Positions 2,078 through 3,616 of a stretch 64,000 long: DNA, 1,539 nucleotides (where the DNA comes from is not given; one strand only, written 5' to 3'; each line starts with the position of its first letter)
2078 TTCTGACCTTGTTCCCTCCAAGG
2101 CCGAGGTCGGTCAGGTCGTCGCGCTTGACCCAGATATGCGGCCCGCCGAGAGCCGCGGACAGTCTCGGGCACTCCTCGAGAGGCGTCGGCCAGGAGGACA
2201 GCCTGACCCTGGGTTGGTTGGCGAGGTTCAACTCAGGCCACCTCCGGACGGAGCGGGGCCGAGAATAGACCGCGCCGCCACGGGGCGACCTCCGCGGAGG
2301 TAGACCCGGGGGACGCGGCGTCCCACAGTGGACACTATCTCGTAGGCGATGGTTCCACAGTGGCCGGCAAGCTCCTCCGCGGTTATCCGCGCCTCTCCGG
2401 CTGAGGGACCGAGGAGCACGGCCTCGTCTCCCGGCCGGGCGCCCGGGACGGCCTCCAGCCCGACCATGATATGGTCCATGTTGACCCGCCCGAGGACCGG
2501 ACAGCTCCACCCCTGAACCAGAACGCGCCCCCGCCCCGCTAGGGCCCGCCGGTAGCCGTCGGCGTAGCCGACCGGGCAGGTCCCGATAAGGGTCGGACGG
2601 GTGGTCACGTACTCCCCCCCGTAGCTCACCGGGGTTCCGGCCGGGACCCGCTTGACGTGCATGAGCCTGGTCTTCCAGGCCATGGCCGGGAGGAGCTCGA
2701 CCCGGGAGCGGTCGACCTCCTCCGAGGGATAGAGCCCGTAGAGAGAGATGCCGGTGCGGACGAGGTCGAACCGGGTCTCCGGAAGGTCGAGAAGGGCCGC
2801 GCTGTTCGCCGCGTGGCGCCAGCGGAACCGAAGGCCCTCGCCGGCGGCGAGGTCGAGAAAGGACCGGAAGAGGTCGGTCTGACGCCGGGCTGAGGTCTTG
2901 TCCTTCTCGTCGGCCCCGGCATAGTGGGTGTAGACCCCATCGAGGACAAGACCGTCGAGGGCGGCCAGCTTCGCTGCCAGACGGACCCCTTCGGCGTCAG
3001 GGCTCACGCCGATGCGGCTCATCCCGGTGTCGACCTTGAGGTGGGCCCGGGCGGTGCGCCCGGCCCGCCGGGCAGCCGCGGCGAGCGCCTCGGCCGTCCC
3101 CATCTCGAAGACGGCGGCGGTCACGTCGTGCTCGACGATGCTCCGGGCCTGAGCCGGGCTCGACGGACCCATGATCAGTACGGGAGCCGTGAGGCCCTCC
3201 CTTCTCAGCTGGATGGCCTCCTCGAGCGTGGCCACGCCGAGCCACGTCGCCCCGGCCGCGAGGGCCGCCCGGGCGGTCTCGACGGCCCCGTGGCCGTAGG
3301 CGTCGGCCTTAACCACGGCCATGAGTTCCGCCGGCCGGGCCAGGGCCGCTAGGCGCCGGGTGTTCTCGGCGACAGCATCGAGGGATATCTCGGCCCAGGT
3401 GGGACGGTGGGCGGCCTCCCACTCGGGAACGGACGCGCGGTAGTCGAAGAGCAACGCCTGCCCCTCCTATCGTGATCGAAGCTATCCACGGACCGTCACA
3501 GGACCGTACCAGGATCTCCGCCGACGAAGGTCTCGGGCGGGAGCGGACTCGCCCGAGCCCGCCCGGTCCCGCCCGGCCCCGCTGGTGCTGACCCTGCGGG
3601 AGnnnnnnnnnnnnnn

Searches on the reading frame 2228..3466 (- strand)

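Call 54: search_protein_families(library=pfam, proteins=[window:2228-3466:-], max_evalue=0.0001)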
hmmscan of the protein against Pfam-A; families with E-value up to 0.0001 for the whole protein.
window:2228-3466:- (412 aa): 2 families
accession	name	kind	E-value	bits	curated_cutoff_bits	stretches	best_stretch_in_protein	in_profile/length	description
PF01168.26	Ala_racemase_N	-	2.7e-71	240.2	24.1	1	27-247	1-220/220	Alanine racemase, N-terminal domain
PF00842.27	Ala_racemase_C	-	5.3e-44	149.3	25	1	261-389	1-127/127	Alanine racemase, C-terminal domain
